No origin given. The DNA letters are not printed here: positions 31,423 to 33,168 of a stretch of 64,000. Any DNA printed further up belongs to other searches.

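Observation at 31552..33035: IS4-family insertion with a 10-bp target-site duplication inside a REP-like element, next to the isoprenoid operon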

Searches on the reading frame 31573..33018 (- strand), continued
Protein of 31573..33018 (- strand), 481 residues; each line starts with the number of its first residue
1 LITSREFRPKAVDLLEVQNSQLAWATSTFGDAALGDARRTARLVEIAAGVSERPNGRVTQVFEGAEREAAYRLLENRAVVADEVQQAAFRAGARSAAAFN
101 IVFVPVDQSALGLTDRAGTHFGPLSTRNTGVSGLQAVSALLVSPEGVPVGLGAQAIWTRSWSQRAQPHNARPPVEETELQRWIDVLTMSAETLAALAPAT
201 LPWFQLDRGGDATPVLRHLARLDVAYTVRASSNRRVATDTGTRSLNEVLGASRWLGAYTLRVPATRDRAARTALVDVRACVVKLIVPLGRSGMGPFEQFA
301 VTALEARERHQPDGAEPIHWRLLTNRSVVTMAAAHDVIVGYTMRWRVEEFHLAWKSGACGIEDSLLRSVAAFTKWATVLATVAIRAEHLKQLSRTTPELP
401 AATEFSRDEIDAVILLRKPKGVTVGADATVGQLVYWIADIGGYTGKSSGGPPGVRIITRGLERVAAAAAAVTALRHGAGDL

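Call 40: search_solved_structures(query=window:31573-33018:-, max_evalue=0.001, show_alignments=1)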
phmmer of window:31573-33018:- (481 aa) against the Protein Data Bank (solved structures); distinct sequences matched with E-value up to 0.001: 6.
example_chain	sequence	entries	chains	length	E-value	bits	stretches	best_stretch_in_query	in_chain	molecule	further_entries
1mus_A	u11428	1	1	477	2.7e-28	102.3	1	23-398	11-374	Tn5 transposase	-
1mm8_A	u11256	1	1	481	3.5e-28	101.9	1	22-398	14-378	Tn5 Transposase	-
4dm0_A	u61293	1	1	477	3.8e-28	101.8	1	23-398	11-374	Transposase for transposon Tn5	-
1muh_A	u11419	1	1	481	4e-28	101.7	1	22-398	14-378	Tn5 transposase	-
3ecp_A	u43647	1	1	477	4.3e-28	101.6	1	23-398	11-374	Tn5 transposase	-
1b7e_A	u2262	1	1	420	2.9e-17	65.9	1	67-398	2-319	PROTEIN (TRANSPOSASE INHIBITOR PROTEIN FROM TN5)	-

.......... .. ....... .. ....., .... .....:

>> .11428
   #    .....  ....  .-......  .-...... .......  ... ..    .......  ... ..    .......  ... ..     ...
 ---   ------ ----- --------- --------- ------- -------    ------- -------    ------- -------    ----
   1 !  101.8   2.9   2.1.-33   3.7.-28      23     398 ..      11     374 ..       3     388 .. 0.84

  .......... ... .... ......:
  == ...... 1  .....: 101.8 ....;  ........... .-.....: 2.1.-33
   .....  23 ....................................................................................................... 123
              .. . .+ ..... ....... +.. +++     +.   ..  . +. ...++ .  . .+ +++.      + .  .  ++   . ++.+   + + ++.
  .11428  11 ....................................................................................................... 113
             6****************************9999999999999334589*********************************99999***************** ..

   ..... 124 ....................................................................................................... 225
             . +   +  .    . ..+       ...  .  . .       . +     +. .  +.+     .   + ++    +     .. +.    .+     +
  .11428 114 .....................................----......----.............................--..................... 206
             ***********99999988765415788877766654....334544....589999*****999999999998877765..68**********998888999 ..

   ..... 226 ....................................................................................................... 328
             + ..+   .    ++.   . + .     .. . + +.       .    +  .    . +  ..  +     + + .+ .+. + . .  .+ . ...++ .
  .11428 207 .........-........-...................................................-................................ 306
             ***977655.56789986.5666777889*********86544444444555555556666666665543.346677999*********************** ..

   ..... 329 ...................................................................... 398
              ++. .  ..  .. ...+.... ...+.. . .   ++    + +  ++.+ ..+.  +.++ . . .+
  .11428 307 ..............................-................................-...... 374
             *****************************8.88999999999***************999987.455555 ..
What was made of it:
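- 31573..33018 (-): Transposase ORF. The longest reading is 481 aa from a TTG that lies inside the inverted repeat. The likely true start is the GTG at codon 12 (about 32985), giving 470 aa. The alignment to Tn5 transposase starts at query residues 22-23, matching Tn5 residues 11-14 (call 40).
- Closest known: IS50 / Tn5. Different: The HMMER match to Tn5 transposase is significant but modest (E = 2.7e-28 over residues 23-398, call 40); percent identity was not computed.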

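Call 46: find_encoding_contigs(protein=P0017, flank=1500, max_places=4)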
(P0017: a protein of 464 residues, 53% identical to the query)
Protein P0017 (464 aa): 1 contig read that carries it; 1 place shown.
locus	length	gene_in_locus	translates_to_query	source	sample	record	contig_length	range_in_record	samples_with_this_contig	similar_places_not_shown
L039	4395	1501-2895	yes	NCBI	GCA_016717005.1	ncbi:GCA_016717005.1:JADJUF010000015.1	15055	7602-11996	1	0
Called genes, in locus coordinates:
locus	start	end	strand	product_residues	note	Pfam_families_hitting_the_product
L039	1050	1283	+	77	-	PF00595:PDZ, PF13180:PDZ_2, PF17820:PDZ_6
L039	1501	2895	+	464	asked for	PF14706:Tnp_DNA_bind, PF01609:DDE_Tnp_1 (weak), PF02281:Dimer_Tnp_Tn5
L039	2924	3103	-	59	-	PF13561:adh_short_C2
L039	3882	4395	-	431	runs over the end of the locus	PF23545:Zn_ribbon_HMPTM, PF04055:Radical_SAM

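Call 47: find_encoding_contigs(protein=P0041, flank=1500, max_places=4)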
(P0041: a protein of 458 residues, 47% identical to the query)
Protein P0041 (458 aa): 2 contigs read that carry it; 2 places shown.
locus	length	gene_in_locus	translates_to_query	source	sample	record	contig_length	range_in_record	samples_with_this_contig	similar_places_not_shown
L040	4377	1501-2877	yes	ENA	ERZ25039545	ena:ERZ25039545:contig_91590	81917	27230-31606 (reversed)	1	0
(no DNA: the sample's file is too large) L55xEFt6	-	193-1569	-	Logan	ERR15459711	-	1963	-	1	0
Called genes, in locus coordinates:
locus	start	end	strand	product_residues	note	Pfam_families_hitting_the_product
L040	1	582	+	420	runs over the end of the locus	PF03796:DnaB_C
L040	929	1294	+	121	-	-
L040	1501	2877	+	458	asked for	PF14706:Tnp_DNA_bind, PF02281:Dimer_Tnp_Tn5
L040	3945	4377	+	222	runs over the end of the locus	-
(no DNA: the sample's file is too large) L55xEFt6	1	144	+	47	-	?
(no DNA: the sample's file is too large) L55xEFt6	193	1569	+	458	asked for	PF14706:Tnp_DNA_bind, PF02281:Dimer_Tnp_Tn5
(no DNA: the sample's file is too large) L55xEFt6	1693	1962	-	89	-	?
